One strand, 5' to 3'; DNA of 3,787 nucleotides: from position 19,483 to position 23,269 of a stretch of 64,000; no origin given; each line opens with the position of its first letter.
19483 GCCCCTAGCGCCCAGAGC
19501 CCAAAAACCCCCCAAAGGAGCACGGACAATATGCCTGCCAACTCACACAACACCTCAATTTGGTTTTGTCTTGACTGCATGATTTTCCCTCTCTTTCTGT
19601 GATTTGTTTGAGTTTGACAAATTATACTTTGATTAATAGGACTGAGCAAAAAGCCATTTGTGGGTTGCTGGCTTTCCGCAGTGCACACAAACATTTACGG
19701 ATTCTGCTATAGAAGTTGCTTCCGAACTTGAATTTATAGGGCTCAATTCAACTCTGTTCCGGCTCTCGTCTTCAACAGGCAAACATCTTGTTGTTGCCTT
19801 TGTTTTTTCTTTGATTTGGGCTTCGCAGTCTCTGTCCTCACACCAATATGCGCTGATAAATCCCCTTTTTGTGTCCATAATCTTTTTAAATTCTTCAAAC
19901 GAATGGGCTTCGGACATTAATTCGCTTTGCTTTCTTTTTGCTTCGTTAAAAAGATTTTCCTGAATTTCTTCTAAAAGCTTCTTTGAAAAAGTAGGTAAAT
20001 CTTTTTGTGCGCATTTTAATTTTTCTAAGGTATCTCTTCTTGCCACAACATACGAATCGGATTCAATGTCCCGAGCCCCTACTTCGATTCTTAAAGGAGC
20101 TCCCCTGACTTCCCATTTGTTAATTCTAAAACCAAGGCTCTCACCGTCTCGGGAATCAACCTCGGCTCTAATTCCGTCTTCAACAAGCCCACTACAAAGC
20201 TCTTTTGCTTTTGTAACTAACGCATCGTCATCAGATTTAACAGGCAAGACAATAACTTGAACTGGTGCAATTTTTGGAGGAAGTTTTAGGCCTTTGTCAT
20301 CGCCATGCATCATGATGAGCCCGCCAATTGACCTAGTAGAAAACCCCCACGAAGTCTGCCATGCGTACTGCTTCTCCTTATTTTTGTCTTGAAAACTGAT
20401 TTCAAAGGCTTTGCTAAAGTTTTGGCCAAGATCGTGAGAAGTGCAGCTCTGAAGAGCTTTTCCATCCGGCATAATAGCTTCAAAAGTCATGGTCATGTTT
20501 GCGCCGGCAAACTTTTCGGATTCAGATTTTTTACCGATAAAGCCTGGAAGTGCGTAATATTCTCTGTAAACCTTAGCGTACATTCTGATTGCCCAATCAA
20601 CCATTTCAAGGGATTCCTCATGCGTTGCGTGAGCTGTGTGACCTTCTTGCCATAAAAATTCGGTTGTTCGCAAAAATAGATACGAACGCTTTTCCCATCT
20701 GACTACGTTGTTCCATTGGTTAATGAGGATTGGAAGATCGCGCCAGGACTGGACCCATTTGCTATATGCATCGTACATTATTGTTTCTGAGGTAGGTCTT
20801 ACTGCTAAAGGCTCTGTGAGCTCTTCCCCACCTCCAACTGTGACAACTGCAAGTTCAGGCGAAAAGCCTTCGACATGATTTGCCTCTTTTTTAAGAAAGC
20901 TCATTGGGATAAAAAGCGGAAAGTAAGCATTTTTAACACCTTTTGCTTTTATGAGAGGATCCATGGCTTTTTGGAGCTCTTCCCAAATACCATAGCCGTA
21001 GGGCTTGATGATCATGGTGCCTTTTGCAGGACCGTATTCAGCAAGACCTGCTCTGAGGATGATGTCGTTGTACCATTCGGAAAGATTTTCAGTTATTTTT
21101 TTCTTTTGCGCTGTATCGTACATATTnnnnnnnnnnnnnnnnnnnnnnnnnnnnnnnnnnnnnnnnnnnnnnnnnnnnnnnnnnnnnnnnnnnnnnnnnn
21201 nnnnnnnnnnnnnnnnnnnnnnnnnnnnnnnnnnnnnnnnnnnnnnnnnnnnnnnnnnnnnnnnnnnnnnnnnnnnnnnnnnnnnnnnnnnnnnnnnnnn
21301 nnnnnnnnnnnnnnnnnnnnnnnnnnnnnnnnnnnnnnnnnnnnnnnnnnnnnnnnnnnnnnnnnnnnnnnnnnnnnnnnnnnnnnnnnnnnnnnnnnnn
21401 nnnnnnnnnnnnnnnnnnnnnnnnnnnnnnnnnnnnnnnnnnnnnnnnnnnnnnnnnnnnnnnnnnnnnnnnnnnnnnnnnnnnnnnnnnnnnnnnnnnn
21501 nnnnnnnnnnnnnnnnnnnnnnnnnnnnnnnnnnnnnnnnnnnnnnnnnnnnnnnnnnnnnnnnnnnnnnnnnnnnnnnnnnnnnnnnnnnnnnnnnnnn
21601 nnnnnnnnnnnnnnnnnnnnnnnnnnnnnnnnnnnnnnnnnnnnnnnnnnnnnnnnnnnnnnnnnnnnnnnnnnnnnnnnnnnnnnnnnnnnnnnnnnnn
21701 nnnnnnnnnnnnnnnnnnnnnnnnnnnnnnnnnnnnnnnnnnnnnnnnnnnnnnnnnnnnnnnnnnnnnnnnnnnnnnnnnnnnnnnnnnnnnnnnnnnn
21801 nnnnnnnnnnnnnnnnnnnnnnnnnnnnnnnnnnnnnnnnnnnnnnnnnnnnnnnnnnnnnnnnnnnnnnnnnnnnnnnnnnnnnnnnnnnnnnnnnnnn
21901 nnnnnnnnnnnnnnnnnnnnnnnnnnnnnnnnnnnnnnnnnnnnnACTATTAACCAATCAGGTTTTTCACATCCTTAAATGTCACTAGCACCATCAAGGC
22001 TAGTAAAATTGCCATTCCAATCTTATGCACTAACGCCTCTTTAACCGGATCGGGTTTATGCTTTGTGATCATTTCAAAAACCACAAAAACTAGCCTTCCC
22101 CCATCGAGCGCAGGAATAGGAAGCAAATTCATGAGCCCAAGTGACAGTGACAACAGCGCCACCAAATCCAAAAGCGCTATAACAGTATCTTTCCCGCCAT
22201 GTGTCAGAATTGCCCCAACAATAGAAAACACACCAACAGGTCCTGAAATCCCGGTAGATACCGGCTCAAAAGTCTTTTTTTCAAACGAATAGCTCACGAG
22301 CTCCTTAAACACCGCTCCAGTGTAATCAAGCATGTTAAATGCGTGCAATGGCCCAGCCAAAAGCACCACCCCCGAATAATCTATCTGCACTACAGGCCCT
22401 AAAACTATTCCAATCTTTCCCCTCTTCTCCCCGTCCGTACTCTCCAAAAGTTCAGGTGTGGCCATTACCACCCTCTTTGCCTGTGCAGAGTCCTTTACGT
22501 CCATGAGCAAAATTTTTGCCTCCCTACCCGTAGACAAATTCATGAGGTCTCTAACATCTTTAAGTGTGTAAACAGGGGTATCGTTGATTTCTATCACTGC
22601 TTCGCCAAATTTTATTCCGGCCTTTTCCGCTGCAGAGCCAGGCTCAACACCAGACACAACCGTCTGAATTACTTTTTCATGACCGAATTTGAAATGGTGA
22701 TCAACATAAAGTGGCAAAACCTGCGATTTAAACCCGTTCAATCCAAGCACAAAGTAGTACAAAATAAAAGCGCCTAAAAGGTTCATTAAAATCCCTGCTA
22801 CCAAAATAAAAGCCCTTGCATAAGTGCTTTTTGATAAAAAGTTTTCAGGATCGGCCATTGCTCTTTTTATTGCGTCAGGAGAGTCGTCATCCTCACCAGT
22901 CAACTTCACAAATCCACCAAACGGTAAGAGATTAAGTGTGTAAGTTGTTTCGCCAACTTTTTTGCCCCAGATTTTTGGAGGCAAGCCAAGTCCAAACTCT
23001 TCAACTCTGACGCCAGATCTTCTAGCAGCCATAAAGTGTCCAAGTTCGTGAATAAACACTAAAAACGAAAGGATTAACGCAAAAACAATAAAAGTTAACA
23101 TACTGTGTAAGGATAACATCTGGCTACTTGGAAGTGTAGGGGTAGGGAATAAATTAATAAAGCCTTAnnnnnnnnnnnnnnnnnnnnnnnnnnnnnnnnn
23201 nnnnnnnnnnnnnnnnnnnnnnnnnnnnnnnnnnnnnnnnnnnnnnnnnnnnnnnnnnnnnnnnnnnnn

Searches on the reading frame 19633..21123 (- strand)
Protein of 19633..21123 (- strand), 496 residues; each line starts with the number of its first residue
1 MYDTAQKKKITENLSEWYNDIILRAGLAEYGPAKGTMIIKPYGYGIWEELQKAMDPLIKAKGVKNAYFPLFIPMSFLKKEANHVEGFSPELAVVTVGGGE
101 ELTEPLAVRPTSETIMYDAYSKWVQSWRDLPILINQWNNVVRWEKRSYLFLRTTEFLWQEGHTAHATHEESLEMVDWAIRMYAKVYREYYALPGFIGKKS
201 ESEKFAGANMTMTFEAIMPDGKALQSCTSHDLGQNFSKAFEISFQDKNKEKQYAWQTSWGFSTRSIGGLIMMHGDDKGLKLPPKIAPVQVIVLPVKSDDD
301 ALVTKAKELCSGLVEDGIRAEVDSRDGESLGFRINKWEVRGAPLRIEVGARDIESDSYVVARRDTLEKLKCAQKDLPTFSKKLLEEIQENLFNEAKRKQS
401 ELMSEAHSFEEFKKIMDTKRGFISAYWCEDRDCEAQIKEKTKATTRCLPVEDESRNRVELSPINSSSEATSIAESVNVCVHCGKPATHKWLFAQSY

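Call 74: search_protein_families(library=pfam, max_evalue=0.001, proteins=[window:19633-21123:-])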
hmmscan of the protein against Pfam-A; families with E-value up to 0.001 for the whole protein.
window:19633-21123:- (496 aa): 3 families
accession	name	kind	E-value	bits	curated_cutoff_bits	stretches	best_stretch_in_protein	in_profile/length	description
PF09180.16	ProRS-C_1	-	1.1e-21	77.1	31.5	1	409-496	1-71/71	Prolyl-tRNA synthetase, C-terminal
PF03129.25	HGTP_anticodon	-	2.1e-18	66.7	21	1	289-381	1-92/94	Anticodon binding domain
PF00587.30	tRNA-synt_2b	-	1.4e-17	64.8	29.3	1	102-267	7-173/179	tRNA synthetase class II core domain (G, H, P, S and T)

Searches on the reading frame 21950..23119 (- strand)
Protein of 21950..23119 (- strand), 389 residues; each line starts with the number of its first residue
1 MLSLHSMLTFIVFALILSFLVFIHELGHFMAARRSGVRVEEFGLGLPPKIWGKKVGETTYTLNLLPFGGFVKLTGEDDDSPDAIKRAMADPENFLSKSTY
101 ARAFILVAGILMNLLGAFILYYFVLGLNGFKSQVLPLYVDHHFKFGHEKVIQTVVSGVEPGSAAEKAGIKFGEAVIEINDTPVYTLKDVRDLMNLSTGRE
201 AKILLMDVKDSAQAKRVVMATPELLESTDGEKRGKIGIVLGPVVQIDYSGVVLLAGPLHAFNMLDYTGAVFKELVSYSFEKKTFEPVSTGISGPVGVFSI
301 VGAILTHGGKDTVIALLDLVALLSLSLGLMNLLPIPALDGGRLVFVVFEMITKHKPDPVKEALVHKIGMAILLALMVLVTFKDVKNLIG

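Call 74: search_protein_families(library=pfam, max_evalue=0.001, proteins=[window:21950-23119:-])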
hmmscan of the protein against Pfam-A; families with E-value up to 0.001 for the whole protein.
window:21950-23119:- (389 aa): 4 families
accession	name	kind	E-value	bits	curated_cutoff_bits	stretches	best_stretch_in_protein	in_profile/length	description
PF02163.28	Peptidase_M50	-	1.5e-53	181.8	27.2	1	13-375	2-221/221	Peptidase family M50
PF17820.7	PDZ_6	-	5.8e-10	39.2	27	1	154-202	1-49/54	PDZ domain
PF00595.29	PDZ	-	3.6e-05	24.5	23.2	1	152-187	26-61/81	PDZ domain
PF13180.12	PDZ_2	-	0.00058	20.5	27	0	154-202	15-64/80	PDZ domain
